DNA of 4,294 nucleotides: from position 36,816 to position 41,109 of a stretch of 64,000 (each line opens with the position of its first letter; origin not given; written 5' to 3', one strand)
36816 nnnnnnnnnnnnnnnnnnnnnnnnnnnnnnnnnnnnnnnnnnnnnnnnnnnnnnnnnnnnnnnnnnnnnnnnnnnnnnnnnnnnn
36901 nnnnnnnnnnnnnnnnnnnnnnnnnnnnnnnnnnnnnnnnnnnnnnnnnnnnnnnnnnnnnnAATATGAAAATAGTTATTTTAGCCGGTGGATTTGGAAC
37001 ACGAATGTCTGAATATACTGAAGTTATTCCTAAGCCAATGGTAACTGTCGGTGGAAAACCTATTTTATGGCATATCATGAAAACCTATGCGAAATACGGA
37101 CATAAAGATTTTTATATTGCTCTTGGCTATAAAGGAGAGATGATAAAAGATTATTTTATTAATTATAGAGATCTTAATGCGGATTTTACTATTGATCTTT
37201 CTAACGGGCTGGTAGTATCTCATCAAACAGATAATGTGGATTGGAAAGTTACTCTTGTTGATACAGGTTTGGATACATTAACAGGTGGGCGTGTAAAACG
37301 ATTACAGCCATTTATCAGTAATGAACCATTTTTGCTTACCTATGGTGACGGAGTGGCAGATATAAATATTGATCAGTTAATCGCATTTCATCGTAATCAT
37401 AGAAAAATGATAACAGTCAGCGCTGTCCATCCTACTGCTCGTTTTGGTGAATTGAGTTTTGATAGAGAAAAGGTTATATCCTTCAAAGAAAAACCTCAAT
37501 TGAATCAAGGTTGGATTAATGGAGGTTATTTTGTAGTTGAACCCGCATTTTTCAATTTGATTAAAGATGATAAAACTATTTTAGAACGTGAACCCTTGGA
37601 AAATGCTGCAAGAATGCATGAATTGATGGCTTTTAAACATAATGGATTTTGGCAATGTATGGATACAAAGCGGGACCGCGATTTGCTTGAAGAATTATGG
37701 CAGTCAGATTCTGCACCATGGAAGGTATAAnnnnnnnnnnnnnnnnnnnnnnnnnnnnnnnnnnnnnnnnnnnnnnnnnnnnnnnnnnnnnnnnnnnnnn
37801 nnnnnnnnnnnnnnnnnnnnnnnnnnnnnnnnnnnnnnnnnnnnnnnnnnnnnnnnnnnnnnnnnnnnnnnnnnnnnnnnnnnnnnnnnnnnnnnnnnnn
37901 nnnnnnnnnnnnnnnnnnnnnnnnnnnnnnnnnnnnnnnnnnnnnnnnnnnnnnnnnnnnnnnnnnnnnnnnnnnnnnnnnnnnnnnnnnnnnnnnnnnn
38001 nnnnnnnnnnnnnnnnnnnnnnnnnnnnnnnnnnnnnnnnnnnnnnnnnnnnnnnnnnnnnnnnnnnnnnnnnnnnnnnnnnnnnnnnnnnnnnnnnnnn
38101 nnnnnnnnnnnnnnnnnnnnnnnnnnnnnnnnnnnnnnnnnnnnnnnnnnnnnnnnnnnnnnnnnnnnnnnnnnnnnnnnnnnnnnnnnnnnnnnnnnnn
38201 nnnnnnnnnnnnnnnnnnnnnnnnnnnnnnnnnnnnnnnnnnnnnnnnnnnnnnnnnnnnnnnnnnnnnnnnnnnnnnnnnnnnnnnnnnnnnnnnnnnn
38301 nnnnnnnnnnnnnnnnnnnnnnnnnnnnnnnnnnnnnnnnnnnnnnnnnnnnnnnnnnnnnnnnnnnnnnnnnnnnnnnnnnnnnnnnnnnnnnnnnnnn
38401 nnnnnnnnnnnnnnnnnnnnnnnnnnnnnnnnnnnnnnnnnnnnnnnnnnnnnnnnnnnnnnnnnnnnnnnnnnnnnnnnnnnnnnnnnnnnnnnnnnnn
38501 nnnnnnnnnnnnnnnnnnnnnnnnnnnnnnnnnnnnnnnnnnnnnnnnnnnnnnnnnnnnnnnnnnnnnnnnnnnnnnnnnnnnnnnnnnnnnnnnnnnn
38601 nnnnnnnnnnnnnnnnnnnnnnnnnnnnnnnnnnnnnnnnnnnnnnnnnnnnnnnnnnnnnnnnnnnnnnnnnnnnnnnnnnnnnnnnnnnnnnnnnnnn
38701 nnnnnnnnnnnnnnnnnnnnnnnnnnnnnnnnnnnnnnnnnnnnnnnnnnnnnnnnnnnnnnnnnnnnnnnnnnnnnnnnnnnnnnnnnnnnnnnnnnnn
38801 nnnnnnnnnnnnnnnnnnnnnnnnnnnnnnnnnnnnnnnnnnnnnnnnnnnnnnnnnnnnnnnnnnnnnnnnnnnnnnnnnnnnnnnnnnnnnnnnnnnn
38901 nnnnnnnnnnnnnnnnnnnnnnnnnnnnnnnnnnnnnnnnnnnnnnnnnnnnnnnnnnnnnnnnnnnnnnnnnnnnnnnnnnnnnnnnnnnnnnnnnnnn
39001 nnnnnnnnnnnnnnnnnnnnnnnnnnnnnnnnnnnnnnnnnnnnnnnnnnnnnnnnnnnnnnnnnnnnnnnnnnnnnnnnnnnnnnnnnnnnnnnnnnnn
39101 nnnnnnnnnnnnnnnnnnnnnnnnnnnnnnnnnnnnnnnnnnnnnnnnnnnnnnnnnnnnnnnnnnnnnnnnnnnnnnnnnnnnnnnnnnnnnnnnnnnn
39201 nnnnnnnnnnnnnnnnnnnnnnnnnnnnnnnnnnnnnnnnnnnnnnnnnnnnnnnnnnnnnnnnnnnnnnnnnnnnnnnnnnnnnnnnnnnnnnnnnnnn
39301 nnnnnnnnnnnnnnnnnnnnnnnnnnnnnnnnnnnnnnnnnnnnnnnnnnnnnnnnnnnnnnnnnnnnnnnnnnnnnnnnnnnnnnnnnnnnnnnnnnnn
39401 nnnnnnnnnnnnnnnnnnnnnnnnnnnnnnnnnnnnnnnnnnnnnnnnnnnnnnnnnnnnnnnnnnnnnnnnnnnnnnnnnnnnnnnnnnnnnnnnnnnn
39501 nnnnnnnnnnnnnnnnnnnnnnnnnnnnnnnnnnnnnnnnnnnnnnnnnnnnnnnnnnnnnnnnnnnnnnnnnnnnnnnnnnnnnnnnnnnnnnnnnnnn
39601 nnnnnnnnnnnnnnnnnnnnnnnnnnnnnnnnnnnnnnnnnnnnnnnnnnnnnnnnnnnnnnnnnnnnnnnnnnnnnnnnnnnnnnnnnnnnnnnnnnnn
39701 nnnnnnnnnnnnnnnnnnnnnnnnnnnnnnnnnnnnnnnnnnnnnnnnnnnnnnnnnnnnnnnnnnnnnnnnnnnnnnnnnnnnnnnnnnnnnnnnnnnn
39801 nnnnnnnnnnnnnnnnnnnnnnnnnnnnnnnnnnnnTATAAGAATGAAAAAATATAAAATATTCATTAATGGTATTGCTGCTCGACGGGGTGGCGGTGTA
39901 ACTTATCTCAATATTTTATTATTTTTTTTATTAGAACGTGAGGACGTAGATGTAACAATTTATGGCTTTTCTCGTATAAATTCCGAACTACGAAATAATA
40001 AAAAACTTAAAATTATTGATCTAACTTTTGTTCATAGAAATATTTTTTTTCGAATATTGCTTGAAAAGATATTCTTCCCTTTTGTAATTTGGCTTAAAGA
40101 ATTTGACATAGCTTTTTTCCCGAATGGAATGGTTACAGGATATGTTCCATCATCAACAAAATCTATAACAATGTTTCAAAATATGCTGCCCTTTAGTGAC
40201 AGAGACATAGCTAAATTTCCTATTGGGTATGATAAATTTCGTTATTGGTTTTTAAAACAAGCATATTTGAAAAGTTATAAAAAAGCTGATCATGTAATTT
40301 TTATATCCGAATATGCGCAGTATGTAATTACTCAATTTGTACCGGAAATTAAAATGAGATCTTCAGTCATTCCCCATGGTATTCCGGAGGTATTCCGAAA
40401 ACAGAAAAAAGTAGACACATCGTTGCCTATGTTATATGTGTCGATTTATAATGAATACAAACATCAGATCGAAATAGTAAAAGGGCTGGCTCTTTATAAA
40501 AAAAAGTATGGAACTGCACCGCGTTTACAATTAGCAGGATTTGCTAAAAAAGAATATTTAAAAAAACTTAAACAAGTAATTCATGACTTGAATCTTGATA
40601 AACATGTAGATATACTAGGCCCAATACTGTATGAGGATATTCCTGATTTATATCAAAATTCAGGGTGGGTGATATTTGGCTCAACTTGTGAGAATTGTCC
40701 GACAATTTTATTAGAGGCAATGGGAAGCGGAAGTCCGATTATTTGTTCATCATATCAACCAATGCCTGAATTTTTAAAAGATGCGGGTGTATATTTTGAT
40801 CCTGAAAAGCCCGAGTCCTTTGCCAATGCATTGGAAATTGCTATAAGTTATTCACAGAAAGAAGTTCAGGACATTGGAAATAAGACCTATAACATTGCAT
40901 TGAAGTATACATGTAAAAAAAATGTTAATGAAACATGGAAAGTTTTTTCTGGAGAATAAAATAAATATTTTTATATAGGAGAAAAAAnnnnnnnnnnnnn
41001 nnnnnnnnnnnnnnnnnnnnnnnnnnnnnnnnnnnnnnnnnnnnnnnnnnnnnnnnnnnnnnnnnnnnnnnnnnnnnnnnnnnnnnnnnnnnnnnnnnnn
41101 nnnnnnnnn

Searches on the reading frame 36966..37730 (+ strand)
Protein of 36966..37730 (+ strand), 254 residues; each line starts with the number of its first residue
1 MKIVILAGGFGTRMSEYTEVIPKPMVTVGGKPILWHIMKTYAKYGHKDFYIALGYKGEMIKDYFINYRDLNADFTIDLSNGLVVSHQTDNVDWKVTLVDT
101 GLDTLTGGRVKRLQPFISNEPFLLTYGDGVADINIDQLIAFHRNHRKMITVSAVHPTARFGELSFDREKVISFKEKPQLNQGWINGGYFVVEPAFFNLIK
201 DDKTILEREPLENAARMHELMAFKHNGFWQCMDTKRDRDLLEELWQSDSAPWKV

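Call 13: search_protein_families(library=pfam, proteins=[window:36966-37730:+], max_evalue=0.00001)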
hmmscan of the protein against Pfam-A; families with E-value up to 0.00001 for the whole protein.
window:36966-37730:+ (254 aa): 2 families
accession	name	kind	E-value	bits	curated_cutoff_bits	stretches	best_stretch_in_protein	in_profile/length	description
PF00483.29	NTP_transferase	-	8.3e-20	71.8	21.2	1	3-212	2-201/245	Nucleotidyl transferase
PF12804.13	NTP_transf_3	-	2.3e-07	31.6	27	1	4-58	2-49/160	MobA-like NTP transferase domain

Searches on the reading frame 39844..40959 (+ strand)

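Call 14: search_protein_families(library=pfam, proteins=[window:39844-40959:+], max_evalue=1)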
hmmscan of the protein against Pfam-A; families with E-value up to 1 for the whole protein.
window:39844-40959:+ (371 aa): 5 families
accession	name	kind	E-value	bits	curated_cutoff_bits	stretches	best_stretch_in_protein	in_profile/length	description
PF00534.26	Glycos_transf_1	-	3.6e-22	79.2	26.4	1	182-349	4-170/172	Glycosyl transferases group 1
PF13692.12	Glyco_trans_1_4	-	2.5e-15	57.4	27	1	199-331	7-137/142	Glycosyl transferases group 1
PF13439.12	Glyco_transf_4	-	0.00046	20.7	28.5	1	29-180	14-166/170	Glycosyltransferase Family 4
PF13524.12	Glyco_trans_1_2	-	0.0076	16.7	25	1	254-361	28-139/144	Glycosyl transferase-like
PF06677.18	Auto_anti-p27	-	0.23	12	24.1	1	273-301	9-36/40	Sjogren's syndrome/scleroderma autoantigen 1 (Autoantigen p27)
